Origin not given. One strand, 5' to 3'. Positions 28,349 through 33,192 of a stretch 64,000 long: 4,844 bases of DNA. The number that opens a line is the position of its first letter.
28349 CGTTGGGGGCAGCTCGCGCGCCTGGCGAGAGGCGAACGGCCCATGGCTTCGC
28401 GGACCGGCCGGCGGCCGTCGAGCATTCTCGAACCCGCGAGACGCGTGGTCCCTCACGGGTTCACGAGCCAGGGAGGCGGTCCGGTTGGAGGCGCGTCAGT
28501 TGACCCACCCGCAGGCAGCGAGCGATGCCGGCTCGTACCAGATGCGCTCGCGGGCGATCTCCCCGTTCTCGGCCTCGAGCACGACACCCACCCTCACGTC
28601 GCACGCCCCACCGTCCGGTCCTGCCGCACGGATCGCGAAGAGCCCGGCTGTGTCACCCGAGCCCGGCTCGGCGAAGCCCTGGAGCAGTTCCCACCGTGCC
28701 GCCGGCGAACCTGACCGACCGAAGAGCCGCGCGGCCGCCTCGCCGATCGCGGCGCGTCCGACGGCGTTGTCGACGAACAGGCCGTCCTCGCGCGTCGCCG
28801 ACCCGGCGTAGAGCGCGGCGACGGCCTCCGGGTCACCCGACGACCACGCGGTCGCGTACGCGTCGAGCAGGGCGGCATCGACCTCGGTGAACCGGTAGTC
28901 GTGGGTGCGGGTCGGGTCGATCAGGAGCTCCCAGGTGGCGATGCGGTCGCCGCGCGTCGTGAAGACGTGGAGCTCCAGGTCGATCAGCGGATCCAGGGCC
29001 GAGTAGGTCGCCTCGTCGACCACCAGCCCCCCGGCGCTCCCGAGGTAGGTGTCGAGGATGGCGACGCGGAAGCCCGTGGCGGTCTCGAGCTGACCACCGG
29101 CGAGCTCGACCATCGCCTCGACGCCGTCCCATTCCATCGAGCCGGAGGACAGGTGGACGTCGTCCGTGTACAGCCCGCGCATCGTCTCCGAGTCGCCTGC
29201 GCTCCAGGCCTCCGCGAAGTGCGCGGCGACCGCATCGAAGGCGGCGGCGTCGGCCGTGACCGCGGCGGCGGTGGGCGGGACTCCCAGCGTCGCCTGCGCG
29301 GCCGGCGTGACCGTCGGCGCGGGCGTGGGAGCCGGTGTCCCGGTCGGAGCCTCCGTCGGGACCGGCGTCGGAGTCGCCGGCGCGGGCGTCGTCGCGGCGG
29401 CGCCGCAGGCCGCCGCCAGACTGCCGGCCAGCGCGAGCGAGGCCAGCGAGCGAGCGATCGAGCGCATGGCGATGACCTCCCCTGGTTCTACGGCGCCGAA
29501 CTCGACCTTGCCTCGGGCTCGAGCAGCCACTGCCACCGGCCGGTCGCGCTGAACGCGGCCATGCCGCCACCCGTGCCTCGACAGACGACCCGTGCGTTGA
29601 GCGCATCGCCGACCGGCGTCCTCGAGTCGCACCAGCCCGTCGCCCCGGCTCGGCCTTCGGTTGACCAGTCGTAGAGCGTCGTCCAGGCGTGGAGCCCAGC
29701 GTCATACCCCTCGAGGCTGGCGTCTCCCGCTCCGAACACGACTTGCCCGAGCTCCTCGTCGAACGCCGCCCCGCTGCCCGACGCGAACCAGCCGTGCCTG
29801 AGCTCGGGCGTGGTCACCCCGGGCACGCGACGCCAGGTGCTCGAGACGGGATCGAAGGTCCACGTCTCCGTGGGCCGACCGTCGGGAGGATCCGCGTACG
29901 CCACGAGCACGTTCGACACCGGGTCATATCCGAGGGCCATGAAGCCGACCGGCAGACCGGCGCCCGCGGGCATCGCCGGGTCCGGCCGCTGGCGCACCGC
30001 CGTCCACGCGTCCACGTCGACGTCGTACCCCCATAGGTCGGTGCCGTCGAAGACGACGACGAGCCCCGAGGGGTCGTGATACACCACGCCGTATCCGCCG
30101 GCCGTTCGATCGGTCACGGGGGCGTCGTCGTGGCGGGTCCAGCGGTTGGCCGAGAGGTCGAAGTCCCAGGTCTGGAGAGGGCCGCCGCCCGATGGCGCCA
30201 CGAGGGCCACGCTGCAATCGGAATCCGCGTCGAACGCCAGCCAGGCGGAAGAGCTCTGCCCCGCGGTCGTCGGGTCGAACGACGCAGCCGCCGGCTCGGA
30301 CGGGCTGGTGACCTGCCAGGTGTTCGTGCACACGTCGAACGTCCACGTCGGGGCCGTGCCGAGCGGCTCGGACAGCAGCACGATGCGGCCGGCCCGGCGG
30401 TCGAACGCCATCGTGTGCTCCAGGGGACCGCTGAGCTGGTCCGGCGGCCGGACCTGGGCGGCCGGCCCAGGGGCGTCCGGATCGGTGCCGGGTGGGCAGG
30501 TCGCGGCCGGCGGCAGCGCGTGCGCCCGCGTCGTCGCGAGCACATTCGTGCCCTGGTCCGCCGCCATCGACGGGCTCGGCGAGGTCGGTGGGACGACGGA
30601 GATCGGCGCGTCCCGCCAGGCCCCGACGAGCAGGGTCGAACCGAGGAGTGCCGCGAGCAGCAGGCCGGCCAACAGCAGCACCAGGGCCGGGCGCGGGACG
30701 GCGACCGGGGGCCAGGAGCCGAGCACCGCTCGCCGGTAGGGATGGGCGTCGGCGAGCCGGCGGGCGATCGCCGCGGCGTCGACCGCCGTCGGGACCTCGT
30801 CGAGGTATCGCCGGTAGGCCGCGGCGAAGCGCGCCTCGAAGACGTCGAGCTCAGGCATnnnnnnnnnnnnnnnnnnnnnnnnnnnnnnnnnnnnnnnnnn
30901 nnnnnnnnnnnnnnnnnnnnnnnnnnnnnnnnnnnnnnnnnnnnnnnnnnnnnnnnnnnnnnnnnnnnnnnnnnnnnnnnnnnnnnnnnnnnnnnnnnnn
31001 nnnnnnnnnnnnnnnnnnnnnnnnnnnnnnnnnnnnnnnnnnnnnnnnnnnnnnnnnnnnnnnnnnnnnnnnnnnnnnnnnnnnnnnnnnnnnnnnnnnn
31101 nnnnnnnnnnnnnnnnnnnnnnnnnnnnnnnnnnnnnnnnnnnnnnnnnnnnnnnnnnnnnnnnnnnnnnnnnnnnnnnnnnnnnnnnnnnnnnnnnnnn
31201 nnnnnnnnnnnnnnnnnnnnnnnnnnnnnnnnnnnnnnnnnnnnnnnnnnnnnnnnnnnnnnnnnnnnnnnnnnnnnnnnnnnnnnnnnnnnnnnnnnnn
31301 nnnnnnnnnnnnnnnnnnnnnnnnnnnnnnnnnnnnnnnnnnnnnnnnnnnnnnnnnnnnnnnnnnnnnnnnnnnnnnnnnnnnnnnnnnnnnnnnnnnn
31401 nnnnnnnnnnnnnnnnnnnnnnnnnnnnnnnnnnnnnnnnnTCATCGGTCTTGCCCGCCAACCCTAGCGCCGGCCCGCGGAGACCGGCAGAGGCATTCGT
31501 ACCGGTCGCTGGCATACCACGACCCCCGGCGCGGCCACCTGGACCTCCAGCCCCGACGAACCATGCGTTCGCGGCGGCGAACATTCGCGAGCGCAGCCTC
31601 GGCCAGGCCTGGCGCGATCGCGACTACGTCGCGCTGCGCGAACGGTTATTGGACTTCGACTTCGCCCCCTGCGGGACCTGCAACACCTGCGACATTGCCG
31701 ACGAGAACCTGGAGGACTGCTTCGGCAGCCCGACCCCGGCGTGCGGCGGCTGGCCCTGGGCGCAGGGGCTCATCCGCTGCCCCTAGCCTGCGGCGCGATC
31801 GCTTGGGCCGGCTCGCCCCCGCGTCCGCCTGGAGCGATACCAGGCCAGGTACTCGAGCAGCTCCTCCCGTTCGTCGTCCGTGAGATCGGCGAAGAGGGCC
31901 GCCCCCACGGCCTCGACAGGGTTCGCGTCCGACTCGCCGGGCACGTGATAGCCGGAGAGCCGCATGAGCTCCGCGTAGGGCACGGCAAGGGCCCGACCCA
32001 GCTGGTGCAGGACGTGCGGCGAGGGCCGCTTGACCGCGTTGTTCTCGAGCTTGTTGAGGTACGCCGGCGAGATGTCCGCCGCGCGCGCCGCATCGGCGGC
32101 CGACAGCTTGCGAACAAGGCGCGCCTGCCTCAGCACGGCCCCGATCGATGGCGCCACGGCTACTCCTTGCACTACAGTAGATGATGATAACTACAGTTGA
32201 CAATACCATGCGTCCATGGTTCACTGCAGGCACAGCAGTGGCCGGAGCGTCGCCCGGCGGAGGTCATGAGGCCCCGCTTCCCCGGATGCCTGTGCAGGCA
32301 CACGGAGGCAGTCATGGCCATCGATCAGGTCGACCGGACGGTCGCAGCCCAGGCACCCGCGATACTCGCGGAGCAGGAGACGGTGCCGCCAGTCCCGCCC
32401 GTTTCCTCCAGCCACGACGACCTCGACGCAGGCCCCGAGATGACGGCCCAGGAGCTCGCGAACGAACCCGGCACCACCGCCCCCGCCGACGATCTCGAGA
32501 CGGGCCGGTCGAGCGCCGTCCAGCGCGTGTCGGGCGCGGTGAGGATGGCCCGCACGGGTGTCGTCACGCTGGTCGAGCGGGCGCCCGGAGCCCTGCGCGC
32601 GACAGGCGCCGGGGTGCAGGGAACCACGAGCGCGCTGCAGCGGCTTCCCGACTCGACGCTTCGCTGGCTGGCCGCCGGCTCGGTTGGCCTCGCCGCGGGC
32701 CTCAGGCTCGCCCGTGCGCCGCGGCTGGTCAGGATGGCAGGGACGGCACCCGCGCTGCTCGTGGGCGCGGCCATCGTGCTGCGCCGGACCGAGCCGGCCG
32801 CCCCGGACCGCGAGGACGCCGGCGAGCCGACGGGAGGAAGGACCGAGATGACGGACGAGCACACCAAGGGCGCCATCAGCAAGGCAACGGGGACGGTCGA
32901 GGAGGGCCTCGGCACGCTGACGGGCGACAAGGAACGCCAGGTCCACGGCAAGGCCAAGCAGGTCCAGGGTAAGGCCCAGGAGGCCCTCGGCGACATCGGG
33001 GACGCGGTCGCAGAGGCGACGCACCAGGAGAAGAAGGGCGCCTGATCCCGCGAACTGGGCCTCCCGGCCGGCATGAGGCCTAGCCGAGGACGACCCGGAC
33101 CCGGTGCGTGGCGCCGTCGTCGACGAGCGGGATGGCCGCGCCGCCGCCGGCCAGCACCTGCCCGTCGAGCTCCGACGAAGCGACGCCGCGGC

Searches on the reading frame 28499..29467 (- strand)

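Call 35: search_protein_families(library=pfam, proteins=[window:28499-29467:-], max_evalue=0.001)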
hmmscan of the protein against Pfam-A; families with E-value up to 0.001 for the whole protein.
window:28499-29467:- (323 aa): 4 families
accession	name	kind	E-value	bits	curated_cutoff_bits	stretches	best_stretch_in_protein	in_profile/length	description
PF12680.13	SnoaL_2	-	7.7e-16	59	27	2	202-306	2-101/102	SnoaL-like domain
PF07366.18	SnoaL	-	1.3e-06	28.7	28.4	0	200-249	3-51/126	SnoaL-like polyketide cyclase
PF14534.12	DUF4440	-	4.8e-06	27.4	25.2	0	199-224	3-28/107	Domain of unknown function (DUF4440)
PF13474.12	SnoaL_3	-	9.2e-06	26.4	22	0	79-148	3-74/121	SnoaL-like domain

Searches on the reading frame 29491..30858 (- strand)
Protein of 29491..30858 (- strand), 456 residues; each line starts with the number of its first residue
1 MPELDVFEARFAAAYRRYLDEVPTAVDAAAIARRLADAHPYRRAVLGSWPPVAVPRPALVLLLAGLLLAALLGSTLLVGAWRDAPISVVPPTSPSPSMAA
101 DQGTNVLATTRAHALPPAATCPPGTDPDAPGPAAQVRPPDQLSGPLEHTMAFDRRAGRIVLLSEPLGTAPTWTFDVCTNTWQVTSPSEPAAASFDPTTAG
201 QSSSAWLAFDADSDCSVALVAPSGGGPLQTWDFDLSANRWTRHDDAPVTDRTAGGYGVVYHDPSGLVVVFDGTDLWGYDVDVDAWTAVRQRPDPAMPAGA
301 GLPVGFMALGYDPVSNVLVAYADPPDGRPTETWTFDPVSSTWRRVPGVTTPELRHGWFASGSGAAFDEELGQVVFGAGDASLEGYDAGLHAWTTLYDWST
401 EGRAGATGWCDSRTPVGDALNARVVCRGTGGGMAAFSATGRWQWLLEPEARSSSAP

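Call 35: search_protein_families(library=pfam, proteins=[window:29491-30858:-], max_evalue=0.001)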
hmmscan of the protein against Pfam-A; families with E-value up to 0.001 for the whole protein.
window:29491-30858:- (456 aa): 1 family
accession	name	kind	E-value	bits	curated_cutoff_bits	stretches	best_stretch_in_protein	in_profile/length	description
PF13415.12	Kelch_3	-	0.00017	22.1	22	0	327-350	15-37/48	Galactose oxidase, central domain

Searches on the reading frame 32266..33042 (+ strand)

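Call 35: search_protein_families(library=pfam, proteins=[window:32266-33042:+], max_evalue=0.001)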
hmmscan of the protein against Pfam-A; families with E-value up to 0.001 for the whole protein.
window:32266-33042:+ (259 aa): 1 family
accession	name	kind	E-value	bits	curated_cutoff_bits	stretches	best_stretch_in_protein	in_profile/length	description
PF05532.17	CsbD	-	4.2e-12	46.2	40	1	200-248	3-51/53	CsbD-like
